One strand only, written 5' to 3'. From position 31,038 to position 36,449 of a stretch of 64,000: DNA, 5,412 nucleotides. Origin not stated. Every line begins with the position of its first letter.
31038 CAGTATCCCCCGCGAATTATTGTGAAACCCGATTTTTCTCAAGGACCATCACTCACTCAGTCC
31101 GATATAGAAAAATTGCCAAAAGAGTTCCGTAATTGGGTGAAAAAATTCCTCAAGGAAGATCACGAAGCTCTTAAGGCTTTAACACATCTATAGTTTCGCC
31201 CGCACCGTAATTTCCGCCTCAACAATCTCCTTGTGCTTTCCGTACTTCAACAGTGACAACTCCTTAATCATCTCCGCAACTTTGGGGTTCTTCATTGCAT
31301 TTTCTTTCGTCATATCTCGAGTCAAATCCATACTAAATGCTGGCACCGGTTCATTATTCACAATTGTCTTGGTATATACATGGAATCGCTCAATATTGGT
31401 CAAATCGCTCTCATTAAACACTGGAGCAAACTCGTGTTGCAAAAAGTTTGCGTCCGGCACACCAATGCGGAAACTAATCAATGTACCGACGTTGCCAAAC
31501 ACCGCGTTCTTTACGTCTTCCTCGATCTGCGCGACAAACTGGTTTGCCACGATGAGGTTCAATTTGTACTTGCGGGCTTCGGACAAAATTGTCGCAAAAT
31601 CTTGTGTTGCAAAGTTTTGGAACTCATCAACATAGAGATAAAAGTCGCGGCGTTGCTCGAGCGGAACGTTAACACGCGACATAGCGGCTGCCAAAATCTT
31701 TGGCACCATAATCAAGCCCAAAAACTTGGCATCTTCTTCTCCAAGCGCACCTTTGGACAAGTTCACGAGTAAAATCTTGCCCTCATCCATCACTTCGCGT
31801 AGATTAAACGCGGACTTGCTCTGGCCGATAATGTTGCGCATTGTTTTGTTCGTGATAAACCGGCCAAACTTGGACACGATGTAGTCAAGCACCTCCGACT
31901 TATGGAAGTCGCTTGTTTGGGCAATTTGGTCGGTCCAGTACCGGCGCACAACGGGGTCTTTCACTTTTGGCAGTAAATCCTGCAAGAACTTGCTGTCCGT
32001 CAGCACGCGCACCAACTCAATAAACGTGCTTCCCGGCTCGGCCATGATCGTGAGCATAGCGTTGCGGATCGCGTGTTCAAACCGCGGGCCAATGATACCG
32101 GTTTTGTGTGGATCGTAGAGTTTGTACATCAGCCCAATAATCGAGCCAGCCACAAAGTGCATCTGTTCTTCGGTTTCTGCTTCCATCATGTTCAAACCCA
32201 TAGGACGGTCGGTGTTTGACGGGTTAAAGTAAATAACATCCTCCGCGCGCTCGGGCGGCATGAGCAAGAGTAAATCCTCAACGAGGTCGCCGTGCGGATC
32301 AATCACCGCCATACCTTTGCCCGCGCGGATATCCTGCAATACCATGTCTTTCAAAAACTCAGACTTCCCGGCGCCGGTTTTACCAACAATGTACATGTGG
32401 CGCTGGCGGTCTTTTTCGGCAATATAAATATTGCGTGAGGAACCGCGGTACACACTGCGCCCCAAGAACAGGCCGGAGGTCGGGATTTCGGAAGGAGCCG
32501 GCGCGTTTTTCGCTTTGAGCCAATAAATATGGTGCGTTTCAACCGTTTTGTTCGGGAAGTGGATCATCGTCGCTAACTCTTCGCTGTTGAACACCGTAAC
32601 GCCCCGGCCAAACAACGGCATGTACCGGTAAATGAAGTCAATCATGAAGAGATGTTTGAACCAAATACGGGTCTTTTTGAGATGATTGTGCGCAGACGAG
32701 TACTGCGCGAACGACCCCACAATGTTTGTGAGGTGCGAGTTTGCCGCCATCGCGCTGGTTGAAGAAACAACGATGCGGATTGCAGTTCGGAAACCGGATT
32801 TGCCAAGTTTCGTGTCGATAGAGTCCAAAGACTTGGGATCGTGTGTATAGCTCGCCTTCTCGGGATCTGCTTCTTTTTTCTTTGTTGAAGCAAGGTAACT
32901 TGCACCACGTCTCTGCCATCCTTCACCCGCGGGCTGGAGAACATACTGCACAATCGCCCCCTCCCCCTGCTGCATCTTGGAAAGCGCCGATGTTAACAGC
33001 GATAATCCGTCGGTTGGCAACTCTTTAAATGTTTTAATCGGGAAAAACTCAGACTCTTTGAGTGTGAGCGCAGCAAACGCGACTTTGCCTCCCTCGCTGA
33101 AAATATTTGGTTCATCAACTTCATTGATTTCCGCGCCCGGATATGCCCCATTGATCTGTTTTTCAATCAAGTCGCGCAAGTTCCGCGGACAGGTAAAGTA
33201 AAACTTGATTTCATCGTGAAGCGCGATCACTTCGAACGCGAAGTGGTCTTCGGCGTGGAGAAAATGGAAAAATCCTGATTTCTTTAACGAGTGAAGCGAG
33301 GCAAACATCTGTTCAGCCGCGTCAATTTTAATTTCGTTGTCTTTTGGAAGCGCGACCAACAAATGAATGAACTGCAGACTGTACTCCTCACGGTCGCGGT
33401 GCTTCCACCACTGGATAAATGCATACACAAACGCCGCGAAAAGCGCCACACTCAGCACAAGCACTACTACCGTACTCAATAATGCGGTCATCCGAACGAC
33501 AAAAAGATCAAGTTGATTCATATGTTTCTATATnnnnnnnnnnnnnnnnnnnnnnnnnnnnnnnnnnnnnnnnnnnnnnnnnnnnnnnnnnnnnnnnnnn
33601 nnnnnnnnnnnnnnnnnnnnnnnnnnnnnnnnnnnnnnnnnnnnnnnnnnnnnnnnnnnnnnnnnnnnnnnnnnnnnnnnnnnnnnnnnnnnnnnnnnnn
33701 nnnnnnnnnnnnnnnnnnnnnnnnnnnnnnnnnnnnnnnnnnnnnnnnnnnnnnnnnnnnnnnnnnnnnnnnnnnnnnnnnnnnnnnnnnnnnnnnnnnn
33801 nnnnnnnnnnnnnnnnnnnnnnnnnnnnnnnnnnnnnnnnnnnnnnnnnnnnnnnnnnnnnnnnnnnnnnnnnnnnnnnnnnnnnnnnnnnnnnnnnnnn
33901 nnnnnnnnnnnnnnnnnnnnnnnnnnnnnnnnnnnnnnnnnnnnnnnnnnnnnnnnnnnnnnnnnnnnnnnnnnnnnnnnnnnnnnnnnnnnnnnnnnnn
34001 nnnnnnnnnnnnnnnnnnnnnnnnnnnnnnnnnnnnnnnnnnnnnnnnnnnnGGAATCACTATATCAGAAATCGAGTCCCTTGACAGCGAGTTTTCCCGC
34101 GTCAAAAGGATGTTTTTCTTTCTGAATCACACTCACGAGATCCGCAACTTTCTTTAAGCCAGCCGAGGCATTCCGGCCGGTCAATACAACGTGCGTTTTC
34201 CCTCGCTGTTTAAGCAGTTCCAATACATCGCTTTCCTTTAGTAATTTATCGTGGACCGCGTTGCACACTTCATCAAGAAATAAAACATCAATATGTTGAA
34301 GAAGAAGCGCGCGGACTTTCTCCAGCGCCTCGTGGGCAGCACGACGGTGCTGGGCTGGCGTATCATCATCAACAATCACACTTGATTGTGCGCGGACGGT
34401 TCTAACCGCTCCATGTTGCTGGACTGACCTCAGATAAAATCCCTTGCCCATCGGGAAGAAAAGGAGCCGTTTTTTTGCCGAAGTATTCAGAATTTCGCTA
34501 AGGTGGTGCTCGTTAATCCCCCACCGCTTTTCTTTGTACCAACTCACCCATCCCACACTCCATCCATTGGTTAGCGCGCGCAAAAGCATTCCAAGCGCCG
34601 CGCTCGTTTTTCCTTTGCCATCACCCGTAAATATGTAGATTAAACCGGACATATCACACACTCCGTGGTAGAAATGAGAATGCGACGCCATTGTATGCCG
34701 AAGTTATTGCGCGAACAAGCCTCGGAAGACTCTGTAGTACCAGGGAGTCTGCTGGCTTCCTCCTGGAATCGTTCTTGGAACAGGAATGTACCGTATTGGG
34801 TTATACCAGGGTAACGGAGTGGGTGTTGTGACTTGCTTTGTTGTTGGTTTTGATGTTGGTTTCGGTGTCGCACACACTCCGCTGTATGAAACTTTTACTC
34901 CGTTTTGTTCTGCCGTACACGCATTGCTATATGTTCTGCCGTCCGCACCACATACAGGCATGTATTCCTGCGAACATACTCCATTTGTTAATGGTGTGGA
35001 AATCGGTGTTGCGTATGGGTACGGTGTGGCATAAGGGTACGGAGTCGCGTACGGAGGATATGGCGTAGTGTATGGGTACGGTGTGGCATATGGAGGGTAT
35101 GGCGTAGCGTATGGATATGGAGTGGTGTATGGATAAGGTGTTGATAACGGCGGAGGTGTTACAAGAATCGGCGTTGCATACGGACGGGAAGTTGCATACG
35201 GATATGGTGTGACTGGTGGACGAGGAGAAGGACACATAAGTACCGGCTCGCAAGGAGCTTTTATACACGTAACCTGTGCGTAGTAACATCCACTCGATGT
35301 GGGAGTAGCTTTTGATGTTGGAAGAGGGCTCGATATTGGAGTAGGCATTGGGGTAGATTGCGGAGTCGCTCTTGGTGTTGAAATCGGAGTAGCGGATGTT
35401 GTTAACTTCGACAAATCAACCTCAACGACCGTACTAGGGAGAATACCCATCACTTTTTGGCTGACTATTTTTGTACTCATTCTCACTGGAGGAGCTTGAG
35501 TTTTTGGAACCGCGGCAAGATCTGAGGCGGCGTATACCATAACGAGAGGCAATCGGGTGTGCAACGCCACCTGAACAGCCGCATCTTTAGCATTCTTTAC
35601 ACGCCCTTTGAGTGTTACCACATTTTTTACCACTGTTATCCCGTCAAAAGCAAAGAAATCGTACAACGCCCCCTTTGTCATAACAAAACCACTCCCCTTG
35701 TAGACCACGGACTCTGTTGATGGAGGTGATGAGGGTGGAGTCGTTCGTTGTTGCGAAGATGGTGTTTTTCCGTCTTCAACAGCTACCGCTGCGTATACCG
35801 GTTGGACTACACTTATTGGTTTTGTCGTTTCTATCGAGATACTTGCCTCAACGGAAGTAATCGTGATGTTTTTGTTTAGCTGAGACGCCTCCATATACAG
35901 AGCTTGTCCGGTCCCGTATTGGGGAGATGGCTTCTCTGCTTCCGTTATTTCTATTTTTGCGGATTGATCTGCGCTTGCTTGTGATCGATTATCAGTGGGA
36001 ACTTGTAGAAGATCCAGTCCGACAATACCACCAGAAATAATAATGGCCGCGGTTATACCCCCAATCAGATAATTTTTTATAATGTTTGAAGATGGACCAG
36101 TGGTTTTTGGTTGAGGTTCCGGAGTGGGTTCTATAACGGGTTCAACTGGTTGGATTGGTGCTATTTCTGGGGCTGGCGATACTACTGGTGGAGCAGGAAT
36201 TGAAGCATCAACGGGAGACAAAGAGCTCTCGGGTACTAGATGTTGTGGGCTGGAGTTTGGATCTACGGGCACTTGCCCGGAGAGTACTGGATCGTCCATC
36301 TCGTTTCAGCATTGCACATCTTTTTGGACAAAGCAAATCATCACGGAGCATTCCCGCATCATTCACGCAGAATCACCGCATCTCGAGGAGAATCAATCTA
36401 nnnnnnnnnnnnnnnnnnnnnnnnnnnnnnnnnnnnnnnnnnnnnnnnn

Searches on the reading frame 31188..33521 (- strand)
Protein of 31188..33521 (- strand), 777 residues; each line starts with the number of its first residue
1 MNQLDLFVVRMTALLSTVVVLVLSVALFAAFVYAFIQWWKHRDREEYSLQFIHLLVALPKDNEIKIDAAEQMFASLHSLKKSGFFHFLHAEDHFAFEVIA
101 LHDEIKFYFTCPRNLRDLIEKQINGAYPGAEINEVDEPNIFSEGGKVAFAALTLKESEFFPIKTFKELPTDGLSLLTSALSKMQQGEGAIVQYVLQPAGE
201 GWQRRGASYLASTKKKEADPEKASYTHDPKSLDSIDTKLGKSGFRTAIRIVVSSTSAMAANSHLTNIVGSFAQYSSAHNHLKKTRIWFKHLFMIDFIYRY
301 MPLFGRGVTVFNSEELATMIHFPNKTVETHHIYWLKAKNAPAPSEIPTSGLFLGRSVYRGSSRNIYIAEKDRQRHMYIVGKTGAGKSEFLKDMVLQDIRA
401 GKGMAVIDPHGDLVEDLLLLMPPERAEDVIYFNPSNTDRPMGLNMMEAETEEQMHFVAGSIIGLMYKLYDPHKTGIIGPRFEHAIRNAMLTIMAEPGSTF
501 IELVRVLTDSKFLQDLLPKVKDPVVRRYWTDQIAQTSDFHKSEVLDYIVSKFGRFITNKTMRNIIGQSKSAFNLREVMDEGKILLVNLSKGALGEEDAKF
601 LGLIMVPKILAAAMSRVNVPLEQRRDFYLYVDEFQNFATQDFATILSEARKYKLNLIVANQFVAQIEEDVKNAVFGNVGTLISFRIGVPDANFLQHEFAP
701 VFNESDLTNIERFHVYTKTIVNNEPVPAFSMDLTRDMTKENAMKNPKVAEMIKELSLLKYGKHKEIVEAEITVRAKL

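Call 4: search_protein_families(library=pfam, proteins=[window:31188-33521:-])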
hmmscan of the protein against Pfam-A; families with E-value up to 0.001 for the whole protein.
window:31188-33521:- (777 aa): 4 families
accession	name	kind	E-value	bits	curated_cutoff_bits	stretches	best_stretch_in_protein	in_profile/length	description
PF10412.15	TrwB_AAD_bind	-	4e-09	36.3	20.5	1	368-669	10-293/387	Type IV secretion-system coupling protein DNA-binding domain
PF01935.23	DUF87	-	8.2e-08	33.1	23.2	1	364-456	13-100/220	Helicase HerA, central domain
PF12696.13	TraG-D_C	-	2.6e-05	24.6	22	1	628-694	3-72/126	TraM recognition site of TraD and TraG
PF01580.24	FtsK_SpoIIIE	-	0.00088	19.2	24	0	362-395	27-61/221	FtsK/SpoIIIE family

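Call 5: search_protein_families(library=ncbifam, proteins=[window:31188-33521:-])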
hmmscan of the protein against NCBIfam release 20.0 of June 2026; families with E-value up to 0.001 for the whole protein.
window:31188-33521:- (777 aa): 10 families
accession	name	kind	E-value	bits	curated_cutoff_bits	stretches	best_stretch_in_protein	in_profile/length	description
TIGR03743.1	SXT_TraD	subfamily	1.1e-15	57.1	366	2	354-412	153-214/636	conjugative transfer system coupling protein TraD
NF045973.1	conju_CD1115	equivalog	4.2e-10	39.1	250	1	369-684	20-355/442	VirD4-like conjugal transfer protein, CD1115 family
NF041447.1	TrbC_conju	equivalog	1.7e-08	33.4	800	1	350-409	105-165/685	F-type conjugative transfer protein TrbC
TIGR03754.1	conj_TOL_TraD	equivalog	1.9e-08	33.3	647.55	1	361-421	168-226/643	type IV conjugative transfer system coupling protein TraD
NF053655.1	CedD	equivalog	5.2e-05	22.1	600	0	361-417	209-265/527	DNA-translocating ATPase CedD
NF041017.1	DNA_import_CedB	equivalog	0.00014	20.6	700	1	344-412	247-315/590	DNA import protein CedB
NF006486.0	PRK08903.1-6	equivalog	0.00015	21.4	307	1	363-409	26-72/222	DnaA regulatory inactivator Hda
NF045975.1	VirB4_plasma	equivalog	0.00016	19.5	590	1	364-410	505-552/894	Mbov_0397 family ICE element conjugal transfer ATPase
TIGR00929.1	VirB4_CagE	subfamily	0.00034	19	643.1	0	375-734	439-750/792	VirB4 family type IV secretion/conjugal transfer ATPase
TIGR02759.1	TraD_Ftype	equivalog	0.00054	18.8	521.35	0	370-412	173-215/566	type IV conjugative transfer system coupling protein TraD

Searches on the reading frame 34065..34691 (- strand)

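Call 4: search_protein_families(library=pfam, proteins=[window:34065-34691:-])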
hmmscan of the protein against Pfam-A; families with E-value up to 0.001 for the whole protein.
window:34065-34691:- (208 aa): 1 family
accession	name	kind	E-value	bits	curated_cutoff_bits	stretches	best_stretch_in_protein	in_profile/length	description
PF02572.21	CobA_CobO_BtuR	-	3.8e-41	141.6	25.7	1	15-208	2-172/172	ATP:corrinoid adenosyltransferase BtuR/CobO/CobP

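Call 5: search_protein_families(library=ncbifam, proteins=[window:34065-34691:-])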
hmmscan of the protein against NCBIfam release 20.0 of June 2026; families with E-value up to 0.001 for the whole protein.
window:34065-34691:- (208 aa): 4 families
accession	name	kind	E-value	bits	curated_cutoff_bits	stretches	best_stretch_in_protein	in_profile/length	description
NF004637.0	PRK05986.1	subfamily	4.1e-37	127.8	185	1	13-208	26-197/197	cob(I)yrinic acid a,c-diamide adenosyltransferase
TIGR00708.1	cobA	equivalog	1.3e-31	109.7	167.75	1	15-208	5-177/177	cob(I)yrinic acid a,c-diamide adenosyltransferase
NF005647.0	PRK07413.1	equivalog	3.3e-10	39.2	426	1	115-196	106-189/382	cob(I)yrinic acid a,c-diamide adenosyltransferase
NF005648.0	PRK07414.1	equivalog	4.3e-09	36.1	248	1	130-193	112-176/178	P-loop NTPase family protein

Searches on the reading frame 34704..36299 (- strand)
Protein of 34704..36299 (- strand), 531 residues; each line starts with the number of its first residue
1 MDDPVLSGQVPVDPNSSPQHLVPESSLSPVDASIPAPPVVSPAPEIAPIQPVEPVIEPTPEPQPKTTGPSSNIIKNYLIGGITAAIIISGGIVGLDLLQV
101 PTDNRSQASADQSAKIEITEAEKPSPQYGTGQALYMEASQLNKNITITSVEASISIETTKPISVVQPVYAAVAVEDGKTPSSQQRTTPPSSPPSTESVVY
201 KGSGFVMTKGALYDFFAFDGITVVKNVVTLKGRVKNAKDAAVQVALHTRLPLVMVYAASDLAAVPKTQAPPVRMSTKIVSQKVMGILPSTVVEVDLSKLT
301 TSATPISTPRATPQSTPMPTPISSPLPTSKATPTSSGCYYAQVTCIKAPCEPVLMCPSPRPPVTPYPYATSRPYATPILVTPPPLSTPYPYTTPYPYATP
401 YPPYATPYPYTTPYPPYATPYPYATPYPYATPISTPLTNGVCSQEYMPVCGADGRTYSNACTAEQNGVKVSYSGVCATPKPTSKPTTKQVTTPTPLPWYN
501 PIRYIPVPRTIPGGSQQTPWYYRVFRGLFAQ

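Call 70: search_protein_families(library=pfam, proteins=[window:34704-36299:-], max_evalue=0.0001)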
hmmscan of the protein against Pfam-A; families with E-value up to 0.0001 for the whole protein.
window:34704-36299:- (531 aa): 2 families
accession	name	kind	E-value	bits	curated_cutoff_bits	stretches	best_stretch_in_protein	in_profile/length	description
PF00050.26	Kazal_1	-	2.3e-07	31.1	21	1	439-462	6-29/49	Kazal-type serine protease inhibitor domain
PF07648.20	Kazal_2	-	1.6e-05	25.4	22.8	1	441-476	5-48/48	Kazal-type serine protease inhibitor domain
